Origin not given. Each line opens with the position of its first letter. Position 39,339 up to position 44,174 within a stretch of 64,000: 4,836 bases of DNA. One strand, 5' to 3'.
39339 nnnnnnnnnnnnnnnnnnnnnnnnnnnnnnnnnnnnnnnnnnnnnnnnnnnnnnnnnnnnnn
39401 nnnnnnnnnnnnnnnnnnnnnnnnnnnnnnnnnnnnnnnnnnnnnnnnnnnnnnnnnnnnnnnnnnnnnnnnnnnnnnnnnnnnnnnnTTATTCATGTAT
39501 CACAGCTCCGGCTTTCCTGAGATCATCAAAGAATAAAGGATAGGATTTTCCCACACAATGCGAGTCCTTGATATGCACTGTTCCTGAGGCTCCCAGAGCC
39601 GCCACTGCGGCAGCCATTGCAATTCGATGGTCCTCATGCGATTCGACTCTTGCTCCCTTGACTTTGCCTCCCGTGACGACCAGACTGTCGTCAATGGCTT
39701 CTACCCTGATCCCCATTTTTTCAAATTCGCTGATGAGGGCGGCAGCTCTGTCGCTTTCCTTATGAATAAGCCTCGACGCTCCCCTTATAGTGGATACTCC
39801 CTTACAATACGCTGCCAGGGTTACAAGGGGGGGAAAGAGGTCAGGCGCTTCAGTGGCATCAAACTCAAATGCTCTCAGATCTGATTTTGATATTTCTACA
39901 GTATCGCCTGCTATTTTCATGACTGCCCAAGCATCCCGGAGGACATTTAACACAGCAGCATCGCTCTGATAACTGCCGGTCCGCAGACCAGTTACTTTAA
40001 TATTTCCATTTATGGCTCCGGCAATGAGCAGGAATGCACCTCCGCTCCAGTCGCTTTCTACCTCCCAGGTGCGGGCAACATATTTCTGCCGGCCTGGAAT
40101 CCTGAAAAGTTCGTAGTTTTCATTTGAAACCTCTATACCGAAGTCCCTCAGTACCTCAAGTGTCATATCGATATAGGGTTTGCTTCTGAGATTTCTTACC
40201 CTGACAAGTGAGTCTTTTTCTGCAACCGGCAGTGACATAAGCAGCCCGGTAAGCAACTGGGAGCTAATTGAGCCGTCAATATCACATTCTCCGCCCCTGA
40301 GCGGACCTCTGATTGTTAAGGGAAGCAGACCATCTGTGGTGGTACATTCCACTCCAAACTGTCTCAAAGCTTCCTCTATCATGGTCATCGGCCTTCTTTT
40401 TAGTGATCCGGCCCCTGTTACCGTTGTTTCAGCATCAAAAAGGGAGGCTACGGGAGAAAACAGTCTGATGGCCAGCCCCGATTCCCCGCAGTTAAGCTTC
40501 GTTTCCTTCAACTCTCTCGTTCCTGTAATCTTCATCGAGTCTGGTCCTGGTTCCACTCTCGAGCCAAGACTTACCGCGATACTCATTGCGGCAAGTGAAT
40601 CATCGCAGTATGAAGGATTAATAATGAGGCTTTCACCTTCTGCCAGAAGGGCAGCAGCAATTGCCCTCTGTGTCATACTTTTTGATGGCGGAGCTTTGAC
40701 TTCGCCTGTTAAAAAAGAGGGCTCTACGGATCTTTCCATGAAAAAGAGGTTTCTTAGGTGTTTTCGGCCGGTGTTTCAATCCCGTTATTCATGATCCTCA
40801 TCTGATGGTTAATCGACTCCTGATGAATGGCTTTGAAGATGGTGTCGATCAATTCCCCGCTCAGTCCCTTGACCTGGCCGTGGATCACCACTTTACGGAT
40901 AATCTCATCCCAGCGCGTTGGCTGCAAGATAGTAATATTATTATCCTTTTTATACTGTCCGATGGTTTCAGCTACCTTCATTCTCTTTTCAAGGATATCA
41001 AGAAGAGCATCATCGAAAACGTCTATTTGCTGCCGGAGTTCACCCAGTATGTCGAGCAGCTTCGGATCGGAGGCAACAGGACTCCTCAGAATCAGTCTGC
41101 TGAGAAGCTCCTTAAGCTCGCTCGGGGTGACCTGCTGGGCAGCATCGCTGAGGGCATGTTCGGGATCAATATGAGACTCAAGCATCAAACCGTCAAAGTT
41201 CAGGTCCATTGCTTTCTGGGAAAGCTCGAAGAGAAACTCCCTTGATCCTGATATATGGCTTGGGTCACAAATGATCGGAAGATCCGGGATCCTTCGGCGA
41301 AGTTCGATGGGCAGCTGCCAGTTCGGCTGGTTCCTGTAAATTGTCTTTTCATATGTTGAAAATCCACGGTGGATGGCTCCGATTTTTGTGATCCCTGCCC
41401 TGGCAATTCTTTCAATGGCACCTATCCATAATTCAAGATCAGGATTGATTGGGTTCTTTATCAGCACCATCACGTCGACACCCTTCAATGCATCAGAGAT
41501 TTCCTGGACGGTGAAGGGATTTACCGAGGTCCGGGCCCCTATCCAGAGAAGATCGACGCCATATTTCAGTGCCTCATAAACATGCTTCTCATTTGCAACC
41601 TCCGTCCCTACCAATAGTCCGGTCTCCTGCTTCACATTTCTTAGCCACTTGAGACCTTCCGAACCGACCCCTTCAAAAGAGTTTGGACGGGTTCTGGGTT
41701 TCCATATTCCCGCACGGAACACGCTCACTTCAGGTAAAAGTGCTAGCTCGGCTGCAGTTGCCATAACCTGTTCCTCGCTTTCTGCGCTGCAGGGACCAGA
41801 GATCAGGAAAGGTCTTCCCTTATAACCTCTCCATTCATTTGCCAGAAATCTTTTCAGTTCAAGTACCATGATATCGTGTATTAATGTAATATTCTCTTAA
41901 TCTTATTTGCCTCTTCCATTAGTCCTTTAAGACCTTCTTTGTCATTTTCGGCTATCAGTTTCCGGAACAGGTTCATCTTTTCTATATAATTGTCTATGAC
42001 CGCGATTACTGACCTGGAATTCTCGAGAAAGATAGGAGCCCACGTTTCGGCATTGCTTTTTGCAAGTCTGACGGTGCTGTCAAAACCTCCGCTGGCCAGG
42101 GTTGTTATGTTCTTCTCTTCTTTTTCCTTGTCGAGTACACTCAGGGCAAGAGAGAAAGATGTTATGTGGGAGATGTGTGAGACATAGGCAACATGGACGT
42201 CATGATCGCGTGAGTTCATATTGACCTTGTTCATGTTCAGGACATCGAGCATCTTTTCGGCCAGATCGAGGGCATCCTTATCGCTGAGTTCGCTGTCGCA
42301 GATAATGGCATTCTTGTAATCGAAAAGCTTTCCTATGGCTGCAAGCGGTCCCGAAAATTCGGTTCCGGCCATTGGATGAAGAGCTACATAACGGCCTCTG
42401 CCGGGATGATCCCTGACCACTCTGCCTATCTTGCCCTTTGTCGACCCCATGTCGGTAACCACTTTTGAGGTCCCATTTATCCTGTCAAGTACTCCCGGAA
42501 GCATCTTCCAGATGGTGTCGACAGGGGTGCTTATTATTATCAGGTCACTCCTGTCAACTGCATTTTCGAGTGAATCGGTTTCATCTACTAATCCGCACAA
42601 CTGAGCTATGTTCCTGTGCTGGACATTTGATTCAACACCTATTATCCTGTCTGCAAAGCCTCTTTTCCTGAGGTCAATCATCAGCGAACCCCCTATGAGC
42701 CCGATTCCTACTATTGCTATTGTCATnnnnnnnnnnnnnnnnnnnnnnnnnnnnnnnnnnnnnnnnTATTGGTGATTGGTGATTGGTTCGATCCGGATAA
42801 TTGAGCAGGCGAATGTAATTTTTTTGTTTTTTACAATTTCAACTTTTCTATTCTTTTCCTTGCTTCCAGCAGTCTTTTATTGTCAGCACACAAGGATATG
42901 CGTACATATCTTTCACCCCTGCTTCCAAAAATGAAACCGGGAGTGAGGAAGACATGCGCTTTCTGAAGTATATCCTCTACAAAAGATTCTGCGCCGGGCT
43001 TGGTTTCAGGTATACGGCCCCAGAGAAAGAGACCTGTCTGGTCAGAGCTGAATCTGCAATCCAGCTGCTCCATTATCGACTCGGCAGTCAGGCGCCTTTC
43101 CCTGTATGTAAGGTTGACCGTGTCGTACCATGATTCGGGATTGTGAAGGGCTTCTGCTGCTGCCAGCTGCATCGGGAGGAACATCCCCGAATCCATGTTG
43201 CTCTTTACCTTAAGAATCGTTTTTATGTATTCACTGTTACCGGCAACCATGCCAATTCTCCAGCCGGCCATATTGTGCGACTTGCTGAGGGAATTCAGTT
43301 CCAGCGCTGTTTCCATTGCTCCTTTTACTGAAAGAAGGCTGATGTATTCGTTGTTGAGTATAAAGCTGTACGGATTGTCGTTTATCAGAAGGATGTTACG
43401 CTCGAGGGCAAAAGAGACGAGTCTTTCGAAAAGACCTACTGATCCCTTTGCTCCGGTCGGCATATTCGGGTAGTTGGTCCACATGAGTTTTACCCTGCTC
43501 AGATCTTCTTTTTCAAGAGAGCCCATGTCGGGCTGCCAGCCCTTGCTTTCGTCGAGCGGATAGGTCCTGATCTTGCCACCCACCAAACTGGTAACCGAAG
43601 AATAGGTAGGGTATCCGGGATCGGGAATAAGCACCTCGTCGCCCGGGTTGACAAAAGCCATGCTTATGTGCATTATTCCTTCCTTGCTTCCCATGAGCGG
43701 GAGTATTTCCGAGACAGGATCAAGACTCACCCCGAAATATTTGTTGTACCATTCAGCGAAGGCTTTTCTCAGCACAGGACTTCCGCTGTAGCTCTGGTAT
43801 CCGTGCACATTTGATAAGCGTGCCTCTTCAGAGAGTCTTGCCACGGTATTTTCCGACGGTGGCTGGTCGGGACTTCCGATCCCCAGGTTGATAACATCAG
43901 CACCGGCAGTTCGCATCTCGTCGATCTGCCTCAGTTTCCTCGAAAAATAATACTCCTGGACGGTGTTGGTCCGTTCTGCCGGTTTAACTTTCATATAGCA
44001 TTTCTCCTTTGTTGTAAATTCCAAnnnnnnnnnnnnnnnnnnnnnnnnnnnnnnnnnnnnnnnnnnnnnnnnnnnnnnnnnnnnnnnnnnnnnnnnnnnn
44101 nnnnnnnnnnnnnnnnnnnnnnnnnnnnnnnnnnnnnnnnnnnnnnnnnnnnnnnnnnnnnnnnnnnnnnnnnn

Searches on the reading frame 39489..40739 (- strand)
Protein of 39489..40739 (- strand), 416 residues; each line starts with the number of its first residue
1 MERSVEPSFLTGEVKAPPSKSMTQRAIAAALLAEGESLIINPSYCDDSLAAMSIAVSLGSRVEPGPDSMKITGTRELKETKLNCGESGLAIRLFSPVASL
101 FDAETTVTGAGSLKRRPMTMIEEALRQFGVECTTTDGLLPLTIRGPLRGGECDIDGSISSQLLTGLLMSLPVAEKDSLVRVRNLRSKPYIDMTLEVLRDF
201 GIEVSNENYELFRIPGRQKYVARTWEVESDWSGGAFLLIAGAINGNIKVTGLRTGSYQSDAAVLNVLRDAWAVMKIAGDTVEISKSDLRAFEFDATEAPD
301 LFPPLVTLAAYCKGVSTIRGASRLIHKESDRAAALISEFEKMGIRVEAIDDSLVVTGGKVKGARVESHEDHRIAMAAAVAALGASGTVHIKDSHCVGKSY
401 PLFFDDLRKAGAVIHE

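Call 3: search_protein_families(library=pfam, proteins=[window:39489-40739:-])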
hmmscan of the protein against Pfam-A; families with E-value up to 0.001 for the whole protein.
window:39489-40739:- (416 aa): 1 family
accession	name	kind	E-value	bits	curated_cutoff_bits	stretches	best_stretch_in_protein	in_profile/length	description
PF00275.25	EPSP_synthase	-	6.3e-94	315.5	22.8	1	8-407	5-417/417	EPSP synthase (3-phosphoshikimate 1-carboxyvinyltransferase)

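Call 21: search_protein_families(library=ncbifam, proteins=[window:39489-40739:-])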
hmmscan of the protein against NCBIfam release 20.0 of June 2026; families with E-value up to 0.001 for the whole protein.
window:39489-40739:- (416 aa): 6 families
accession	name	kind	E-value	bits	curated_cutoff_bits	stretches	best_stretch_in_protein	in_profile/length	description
TIGR01356.1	aroA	equivalog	2e-113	379.4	287.25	1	12-411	1-413/415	3-phosphoshikimate 1-carboxyvinyltransferase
NF008816.0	PRK11860.1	equivalog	1.2e-67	228.5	943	1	11-409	16-434/662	bifunctional 3-phosphoshikimate 1-carboxyvinyltransferase/cytidylate kinase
NF011381.1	PRK14806.1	equivalog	4.8e-55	187.1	902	1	9-413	311-729/733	bifunctional prephenate dehydrogenase/3-phosphoshikimate 1-carboxyvinyltransferase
NF006873.0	PRK09369.1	subfamily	1.3e-26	93.2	297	1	10-415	12-415/419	UDP-N-acetylglucosamine 1-carboxyvinyltransferase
TIGR01072.1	murA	equivalog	1e-24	87.1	392.7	1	10-415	12-415/416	UDP-N-acetylglucosamine 1-carboxyvinyltransferase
NF009470.0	PRK12830.1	equivalog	3.4e-14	52.4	552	1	10-415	12-413/417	UDP-N-acetylglucosamine 1-carboxyvinyltransferase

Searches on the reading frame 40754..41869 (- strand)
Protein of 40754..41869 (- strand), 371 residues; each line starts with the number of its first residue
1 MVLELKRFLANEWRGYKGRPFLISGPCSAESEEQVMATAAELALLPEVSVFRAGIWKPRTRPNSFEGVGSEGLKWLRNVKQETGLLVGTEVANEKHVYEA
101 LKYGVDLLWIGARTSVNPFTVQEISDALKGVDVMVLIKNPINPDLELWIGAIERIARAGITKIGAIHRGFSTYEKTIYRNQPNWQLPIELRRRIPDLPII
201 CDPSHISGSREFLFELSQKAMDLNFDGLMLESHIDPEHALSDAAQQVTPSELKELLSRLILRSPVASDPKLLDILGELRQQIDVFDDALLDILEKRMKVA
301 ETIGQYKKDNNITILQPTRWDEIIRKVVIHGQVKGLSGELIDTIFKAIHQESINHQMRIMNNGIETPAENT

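Call 3: search_protein_families(library=pfam, proteins=[window:40754-41869:-])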
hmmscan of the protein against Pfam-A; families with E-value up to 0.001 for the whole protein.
window:40754-41869:- (371 aa): 2 families
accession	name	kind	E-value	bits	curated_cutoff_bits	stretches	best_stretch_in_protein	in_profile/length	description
PF00793.26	DAHP_synth_1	-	4.5e-40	137.7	25.5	1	15-256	13-258/270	DAHP synthetase I family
PF01817.26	CM_2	-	2.8e-23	82.3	27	1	278-356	1-79/80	Chorismate mutase type II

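Call 21: search_protein_families(library=ncbifam, proteins=[window:40754-41869:-])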
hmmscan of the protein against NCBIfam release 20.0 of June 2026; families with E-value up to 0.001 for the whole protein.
window:40754-41869:- (371 aa): 26 families (the best 25 are shown)
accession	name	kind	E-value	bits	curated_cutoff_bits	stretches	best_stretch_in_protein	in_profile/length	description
NF009239.0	PRK12595.1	equivalog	5.4e-54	183.5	279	2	18-259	117-350/360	bifunctional 3-deoxy-7-phosphoheptulonate synthase/chorismate mutase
NF006421.0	PRK08673.1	subfamily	4.5e-53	180.6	335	1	18-259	93-326/338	3-deoxy-7-phosphoheptulonate synthase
TIGR01361.1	DAHP_synth_Bsub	equivalog_domain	1.4e-50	172.1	267.75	1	17-259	23-257/260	3-deoxy-7-phosphoheptulonate synthase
NF041229.1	BagF_FevY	exception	2.1e-39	135.7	700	1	18-266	89-327/340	phospho-2-dehydro-3-deoxyheptonate aldolase BagF/FevY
NF009933.0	PRK13396.1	subfamily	1.2e-35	123.2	486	1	22-259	104-334/352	3-deoxy-7-phosphoheptulonate synthase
NF003543.0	PRK05198.1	equivalog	4.4e-19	68.6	242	2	206-260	211-265/273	3-deoxy-8-phosphooctulonate synthase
TIGR01362.1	KDO8P_synth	equivalog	6.6e-19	68.1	314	2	206-260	196-250/258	3-deoxy-8-phosphooctulonate synthase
TIGR01805.1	CM_mono_grmpos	equivalog_domain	6.6e-12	45.5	71.2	1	275-348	1-73/81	chorismate mutase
NF008400.0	PRK11199.1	equivalog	9.7e-12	44.5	273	1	275-357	5-87/374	bifunctional chorismate mutase/prephenate dehydrogenase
TIGR01791.2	CM_archaeal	equivalog_domain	7.8e-11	41.8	66.95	1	276-356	2-82/83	chorismate mutase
TIGR01807.1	CM_P2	equivalog_domain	4.7e-10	39.6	69.55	1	275-348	1-75/76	chorismate mutase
TIGR01803.1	CM-like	subfamily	5.1e-10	39.4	73.35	1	276-356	2-82/82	chorismate mutase family protein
TIGR01808.1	CM_M_hiGC-arch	equivalog_domain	1.5e-09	37.8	52.15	1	277-328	4-55/74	chorismate mutase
TIGR01799.1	CM_T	equivalog_domain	8.4e-09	35.5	95.9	1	276-353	2-79/83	chorismate mutase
NF004925.0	PRK06285.1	equivalog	2.4e-08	34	77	1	274-361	8-95/99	chorismate mutase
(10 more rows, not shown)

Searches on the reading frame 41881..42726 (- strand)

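Call 3: search_protein_families(library=pfam, proteins=[window:41881-42726:-])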
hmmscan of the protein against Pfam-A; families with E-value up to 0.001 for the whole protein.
window:41881-42726:- (281 aa): 4 families
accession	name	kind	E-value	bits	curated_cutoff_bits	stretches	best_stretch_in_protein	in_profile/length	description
PF02153.23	PDH_N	-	1.5e-28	99.7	26.5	1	18-162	4-147/154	Prephenate dehydrogenase, nucleotide-binding domain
PF20463.3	PDH_C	-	1.2e-21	77.4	22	1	172-271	2-101/102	Prephenate dehydrogenase, dimerization domain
PF03807.23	F420_oxidored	-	1.9e-05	25.6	21.6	1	2-81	1-80/94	NADP oxidoreductase coenzyme F420-dependent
PF02254.24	TrkA_N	-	0.00095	19.9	23.8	0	3-90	1-93/116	TrkA-N domain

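Call 21: search_protein_families(library=ncbifam, proteins=[window:41881-42726:-])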
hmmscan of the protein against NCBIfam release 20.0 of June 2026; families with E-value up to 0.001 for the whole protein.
window:41881-42726:- (281 aa): 18 families
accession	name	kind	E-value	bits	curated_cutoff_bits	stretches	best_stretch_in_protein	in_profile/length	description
NF006307.0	PRK08507.1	equivalog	6.4e-94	314.2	295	1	1-280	1-275/275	prephenate dehydrogenase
NF011381.1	PRK14806.1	equivalog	1.7e-54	185.2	902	1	3-277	6-281/733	bifunctional prephenate dehydrogenase/3-phosphoshikimate 1-carboxyvinyltransferase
NF005107.0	PRK06545.1-5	equivalog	2e-50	171.8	414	1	2-277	4-281/367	prephenate dehydrogenase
NF005694.0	PRK07502.1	equivalog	9.2e-45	153.2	409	1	2-278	8-286/310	prephenate/arogenate dehydrogenase family protein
NF005650.0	PRK07417.1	equivalog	2.8e-44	151.5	290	1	1-277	2-275/281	prephenate/arogenate dehydrogenase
NF005105.0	PRK06545.1-3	equivalog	9.5e-42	143.1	524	1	2-278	4-283/367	prephenate dehydrogenase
NF005106.0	PRK06545.1-4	equivalog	2.1e-40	139.2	569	1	2-277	3-280/363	prephenate dehydrogenase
NF005111.0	PRK06545.2-3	equivalog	6.4e-38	130.7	344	1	2-265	15-272/371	prephenate dehydrogenase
NF005108.0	PRK06545.1-6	equivalog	2.8e-31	108.8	327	1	3-272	13-276/321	prephenate dehydrogenase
NF005112.0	PRK06545.2-4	subfamily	3e-30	105.5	294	1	3-267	5-260/356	prephenate dehydrogenase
NF005109.0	PRK06545.2-1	equivalog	2.9e-27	95.8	397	1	3-248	4-239/361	prephenate dehydrogenase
NF005104.0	PRK06545.1-1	equivalog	6.1e-24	84.8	713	1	3-273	5-276/366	prephenate dehydrogenase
NF005113.0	PRK06545.2-5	equivalog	2.3e-21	76.2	497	2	1-147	1-141/378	prephenate dehydrogenase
NF005110.0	PRK06545.2-2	equivalog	4.8e-17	62.2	385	1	3-246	73-311/423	prephenate dehydrogenase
NF008400.0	PRK11199.1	equivalog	7.2e-10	38.3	273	1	52-268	135-341/374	bifunctional chorismate mutase/prephenate dehydrogenase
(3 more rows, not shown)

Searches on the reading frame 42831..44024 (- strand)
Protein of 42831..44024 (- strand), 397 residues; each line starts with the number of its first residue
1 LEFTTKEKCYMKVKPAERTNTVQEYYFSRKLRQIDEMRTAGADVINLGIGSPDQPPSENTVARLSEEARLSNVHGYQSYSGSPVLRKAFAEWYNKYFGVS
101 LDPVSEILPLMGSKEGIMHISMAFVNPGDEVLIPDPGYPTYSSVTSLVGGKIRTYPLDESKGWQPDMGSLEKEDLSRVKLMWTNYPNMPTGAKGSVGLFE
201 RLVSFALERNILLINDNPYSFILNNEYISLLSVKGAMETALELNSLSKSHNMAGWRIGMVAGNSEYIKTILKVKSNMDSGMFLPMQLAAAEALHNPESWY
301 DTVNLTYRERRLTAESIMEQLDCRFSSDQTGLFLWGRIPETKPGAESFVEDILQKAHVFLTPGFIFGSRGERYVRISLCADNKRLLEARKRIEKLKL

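Call 3: search_protein_families(library=pfam, proteins=[window:42831-44024:-])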
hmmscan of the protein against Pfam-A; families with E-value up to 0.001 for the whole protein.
window:42831-44024:- (397 aa): 1 family
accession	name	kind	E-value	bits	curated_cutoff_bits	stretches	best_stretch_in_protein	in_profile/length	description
PF00155.27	Aminotran_1_2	-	7.9e-58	196.8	19.7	1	43-392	2-361/361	Aminotransferase class I and II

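Call 21: search_protein_families(library=ncbifam, proteins=[window:42831-44024:-])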
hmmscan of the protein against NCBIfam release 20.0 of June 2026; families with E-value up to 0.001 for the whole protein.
window:42831-44024:- (397 aa): 66 families (the best 25 are shown)
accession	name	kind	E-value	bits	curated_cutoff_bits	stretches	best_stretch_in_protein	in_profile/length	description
NF006756.0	PRK09276.1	subfamily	6.5e-118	394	507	1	14-396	3-386/387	LL-diaminopimelate aminotransferase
TIGR03540.1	DapC_direct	equivalog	3.5e-114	381.7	593.25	1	16-394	3-382/383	LL-diaminopimelate aminotransferase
NF005977.0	PRK08068.1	subfamily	1.4e-96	324.1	494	1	11-397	1-388/391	transaminase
NF005815.0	PRK07681.1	equivalog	1.1e-91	307.8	545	1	11-394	1-384/399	LL-diaminopimelate aminotransferase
NF004611.0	PRK05942.1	equivalog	1.6e-91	307.3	628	1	12-394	5-388/394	aspartate aminotransferase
NF006604.0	PRK09148.1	equivalog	3.9e-80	269.8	648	1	22-394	11-387/406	LL-diaminopimelate aminotransferase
NF006033.0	PRK08175.1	equivalog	4.7e-77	259.7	647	1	18-394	12-392/407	alanine transaminase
NF006387.0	PRK08636.1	equivalog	1.6e-75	254.6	675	1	22-394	13-396/403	LL-diaminopimelate aminotransferase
NF005613.0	PRK07366.1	equivalog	2.6e-74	250.6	486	1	16-394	4-386/391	LL-diaminopimelate aminotransferase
NF004937.0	PRK06290.1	equivalog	2.9e-70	237.1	585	1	36-348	38-350/410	LL-diaminopimelate aminotransferase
NF041364.1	GntC_guanitoxin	equivalog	5.5e-68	229.5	415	1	45-395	1-356/356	guanitoxin biosynthesis PLP-dependent (S)-gamma-hydroxy-L-arginine cyclodehydratase GntC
TIGR03537.1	DapC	equivalog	3.9e-54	183.9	453.6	1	45-394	3-349/350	succinyldiaminopimelate transaminase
NF006229.0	PRK08361.1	equivalog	1.4e-53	182.3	624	1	16-394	11-386/391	aspartate aminotransferase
NF004975.0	PRK06348.1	equivalog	1.2e-51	176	549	1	31-396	18-383/384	pyridoxal phosphate-dependent aminotransferase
NF041091.1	asp_aminotase_Arch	equivalog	7.9e-51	173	550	1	34-394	19-373/376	aspartate aminotransferase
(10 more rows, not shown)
